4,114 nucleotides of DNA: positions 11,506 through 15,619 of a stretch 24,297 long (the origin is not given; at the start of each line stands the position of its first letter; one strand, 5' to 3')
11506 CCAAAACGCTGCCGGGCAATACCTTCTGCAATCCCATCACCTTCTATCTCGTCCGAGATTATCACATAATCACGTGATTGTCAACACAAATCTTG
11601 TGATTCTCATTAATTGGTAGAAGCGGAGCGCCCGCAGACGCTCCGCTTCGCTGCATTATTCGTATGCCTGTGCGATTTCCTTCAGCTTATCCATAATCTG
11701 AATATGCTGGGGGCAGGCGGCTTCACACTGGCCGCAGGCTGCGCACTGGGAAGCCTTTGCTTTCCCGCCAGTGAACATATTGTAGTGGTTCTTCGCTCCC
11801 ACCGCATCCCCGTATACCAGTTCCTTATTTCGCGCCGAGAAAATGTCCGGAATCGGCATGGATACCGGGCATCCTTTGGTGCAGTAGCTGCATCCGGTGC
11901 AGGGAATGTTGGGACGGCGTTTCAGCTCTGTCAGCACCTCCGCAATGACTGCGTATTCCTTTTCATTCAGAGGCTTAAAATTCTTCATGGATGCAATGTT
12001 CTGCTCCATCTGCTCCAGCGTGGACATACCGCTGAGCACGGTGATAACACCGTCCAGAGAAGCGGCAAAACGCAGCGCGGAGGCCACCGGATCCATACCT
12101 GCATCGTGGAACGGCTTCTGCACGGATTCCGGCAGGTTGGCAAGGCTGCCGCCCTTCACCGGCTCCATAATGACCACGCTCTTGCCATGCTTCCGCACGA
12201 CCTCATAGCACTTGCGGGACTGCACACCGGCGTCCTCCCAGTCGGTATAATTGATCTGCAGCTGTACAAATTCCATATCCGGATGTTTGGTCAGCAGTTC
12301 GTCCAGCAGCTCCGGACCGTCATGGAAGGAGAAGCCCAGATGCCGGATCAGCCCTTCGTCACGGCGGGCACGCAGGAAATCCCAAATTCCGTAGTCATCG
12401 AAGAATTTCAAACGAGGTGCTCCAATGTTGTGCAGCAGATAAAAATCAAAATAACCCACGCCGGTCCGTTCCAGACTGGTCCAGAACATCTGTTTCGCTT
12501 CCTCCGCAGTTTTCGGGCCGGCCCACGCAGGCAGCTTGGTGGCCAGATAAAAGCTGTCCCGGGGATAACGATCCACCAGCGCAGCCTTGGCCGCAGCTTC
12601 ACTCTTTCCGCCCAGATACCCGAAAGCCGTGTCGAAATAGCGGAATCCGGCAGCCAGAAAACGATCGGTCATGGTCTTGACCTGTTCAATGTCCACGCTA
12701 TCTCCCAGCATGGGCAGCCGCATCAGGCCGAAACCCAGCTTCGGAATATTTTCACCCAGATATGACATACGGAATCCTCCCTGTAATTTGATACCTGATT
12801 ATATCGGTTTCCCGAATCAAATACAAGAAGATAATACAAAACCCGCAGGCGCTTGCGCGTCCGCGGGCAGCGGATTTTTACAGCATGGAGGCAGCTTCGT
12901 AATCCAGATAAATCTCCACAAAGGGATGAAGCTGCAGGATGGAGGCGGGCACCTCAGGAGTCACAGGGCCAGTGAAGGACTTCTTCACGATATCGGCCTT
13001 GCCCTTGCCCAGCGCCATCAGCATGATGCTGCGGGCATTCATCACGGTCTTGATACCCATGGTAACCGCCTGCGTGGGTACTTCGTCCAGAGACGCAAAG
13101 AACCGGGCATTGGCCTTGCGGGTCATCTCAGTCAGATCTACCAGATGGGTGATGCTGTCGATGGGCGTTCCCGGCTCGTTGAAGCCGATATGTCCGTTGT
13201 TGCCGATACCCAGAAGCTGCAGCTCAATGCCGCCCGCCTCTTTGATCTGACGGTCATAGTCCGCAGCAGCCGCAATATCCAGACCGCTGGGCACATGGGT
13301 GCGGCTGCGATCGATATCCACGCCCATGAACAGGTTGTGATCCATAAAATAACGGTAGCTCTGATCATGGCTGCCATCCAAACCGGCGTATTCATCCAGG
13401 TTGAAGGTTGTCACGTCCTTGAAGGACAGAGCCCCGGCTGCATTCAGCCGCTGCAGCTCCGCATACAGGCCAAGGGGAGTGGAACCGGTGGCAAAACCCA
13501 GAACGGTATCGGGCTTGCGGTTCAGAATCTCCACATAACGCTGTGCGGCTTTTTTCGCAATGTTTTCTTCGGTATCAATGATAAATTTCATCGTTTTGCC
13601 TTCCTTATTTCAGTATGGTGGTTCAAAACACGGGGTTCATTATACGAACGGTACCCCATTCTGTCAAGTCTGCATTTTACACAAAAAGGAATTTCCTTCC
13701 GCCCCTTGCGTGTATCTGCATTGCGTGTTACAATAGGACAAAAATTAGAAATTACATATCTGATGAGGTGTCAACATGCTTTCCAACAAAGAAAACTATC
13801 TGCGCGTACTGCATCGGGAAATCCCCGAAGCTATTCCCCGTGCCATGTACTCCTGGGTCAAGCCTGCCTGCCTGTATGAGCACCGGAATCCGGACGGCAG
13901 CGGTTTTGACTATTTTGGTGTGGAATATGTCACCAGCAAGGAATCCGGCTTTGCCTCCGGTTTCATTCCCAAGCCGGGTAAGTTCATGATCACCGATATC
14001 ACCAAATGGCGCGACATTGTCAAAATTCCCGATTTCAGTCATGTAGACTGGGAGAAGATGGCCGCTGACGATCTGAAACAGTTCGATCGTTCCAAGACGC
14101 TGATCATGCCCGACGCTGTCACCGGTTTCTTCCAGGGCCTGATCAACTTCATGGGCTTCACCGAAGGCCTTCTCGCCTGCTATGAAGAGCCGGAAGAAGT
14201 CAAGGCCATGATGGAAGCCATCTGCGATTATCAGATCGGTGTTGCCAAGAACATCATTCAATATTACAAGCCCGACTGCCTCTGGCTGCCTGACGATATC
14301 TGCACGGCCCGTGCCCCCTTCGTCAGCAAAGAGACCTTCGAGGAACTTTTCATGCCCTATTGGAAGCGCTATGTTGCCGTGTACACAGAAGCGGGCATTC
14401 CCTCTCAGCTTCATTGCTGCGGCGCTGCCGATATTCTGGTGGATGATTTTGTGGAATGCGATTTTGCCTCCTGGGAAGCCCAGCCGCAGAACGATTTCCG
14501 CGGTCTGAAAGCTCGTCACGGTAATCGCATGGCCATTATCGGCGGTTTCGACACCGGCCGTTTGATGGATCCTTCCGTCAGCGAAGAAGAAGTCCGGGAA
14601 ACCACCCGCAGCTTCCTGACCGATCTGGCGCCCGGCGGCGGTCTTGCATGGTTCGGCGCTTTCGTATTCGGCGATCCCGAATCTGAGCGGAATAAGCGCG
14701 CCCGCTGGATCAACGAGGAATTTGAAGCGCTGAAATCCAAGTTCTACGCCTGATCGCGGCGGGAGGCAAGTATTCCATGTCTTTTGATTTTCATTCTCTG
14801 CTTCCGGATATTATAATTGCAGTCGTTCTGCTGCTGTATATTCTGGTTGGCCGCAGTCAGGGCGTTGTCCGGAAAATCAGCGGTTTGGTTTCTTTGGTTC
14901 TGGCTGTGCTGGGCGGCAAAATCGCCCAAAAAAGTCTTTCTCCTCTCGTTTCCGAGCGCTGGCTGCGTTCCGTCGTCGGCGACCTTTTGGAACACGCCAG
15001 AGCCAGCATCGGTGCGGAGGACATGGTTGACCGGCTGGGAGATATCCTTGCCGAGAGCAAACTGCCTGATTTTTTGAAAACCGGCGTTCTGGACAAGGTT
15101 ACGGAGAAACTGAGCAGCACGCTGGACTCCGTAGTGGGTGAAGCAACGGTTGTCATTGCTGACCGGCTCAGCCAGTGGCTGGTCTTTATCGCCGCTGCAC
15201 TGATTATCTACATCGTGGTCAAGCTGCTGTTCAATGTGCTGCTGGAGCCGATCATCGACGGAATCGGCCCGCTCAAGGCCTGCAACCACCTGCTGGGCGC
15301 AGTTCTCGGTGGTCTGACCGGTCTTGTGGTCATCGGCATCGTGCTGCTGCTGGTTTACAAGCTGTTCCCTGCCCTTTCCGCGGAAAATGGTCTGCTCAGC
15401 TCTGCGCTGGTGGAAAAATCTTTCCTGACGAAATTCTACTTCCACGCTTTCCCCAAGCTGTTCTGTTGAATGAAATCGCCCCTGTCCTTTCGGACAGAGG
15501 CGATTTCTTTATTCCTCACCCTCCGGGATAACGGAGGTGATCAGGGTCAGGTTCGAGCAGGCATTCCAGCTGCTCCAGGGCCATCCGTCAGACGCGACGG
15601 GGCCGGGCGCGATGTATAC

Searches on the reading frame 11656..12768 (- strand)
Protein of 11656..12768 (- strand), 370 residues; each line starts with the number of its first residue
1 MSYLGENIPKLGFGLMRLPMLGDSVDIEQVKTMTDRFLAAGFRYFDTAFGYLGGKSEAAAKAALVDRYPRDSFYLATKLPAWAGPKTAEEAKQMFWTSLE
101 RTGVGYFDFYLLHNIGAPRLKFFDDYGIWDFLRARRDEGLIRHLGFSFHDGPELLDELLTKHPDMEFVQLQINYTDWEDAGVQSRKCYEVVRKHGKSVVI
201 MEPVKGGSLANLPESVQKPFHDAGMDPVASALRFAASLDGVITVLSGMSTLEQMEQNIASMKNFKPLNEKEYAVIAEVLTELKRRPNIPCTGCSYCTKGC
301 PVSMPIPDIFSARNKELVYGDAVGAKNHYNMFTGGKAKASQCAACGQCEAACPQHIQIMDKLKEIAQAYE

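Call 10: search_protein_families(library=pfam, proteins=[window:11656-12768:-], max_evalue=0.001)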
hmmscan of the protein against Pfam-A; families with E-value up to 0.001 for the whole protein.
window:11656-12768:- (370 aa): 10 families
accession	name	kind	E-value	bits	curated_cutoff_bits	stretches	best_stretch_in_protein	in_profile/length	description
PF00248.27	Aldo_ket_red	-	1.9e-42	145.8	24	1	10-278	1-289/291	Aldo/keto reductase family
PF13187.11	Fer4_9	-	7.1e-09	36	27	1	290-355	2-50/52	4Fe-4S dicluster domain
PF13534.11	Fer4_17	-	1.5e-08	35.5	22.2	1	290-356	2-60/61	4Fe-4S dicluster domain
PF13183.11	Fer4_8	-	2.3e-07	31.7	27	1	289-356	4-68/68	4Fe-4S dicluster domain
PF13237.11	Fer4_10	-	3.2e-06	27.4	25.5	1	289-353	8-53/53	4Fe-4S dicluster domain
PF12838.12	Fer4_7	-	2e-05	25.4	27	1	290-355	2-51/52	4Fe-4S dicluster domain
PF14697.11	Fer4_21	-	4.6e-05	23.9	35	0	289-303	40-54/59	4Fe-4S dicluster domain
PF13746.11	Fer4_18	-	0.00065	20.3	27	0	335-362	54-81/114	4Fe-4S dicluster domain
PF12837.12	Fer4_6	-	0.00084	19.6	25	0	339-353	6-20/24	4Fe-4S binding domain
PF14691.11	Fer4_20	-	0.00087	19.5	25.8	0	336-367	18-51/113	Dihydroprymidine dehydrogenase domain II, 4Fe-4S cluster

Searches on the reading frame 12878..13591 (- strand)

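Call 10: search_protein_families(library=pfam, proteins=[window:12878-13591:-], max_evalue=0.001)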
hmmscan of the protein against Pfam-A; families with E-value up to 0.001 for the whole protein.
window:12878-13591:- (237 aa): 1 family
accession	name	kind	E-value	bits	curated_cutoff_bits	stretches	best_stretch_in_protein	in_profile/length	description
PF01182.26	Glucosamine_iso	-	1.4e-18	68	27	1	9-220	8-217/225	Glucosamine-6-phosphate isomerases/6-phosphogluconolactonase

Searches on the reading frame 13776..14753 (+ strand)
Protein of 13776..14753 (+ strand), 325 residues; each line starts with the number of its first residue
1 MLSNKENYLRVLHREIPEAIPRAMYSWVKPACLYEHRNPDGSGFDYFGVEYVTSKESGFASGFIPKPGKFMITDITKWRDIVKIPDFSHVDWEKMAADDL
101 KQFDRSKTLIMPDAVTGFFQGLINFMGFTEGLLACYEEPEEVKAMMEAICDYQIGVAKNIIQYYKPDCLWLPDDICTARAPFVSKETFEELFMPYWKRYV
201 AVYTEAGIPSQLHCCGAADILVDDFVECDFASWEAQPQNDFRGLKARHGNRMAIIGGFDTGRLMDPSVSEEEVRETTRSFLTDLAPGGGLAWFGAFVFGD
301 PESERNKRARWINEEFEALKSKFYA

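Call 11: search_protein_families(library=pfam, proteins=[window:13776-14753:+], max_evalue=0.001)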
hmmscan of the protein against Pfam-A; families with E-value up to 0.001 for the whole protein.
window:13776-14753:+ (325 aa): 1 family
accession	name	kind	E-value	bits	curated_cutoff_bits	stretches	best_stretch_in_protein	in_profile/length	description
PF01208.23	URO-D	-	3.6e-15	56.3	23.9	1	127-282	161-310/346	Uroporphyrinogen decarboxylase (URO-D)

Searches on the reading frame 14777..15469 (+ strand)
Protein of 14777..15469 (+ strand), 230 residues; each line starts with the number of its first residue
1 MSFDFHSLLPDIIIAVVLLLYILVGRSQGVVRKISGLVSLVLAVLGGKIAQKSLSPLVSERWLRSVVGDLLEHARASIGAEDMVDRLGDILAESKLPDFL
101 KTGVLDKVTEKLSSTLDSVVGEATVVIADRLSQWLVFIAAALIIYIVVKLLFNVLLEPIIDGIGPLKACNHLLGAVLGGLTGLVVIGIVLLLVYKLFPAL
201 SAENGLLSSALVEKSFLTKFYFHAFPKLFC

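Call 11: search_protein_families(library=pfam, proteins=[window:14777-15469:+], max_evalue=0.001)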
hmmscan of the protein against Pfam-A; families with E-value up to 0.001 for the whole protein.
window:14777-15469:+ (230 aa): 1 family
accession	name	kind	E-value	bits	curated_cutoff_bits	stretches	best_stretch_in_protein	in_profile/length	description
PF02674.22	Colicin_V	-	1.4e-13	51.4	29.3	2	118-212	51-136/144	Colicin V production protein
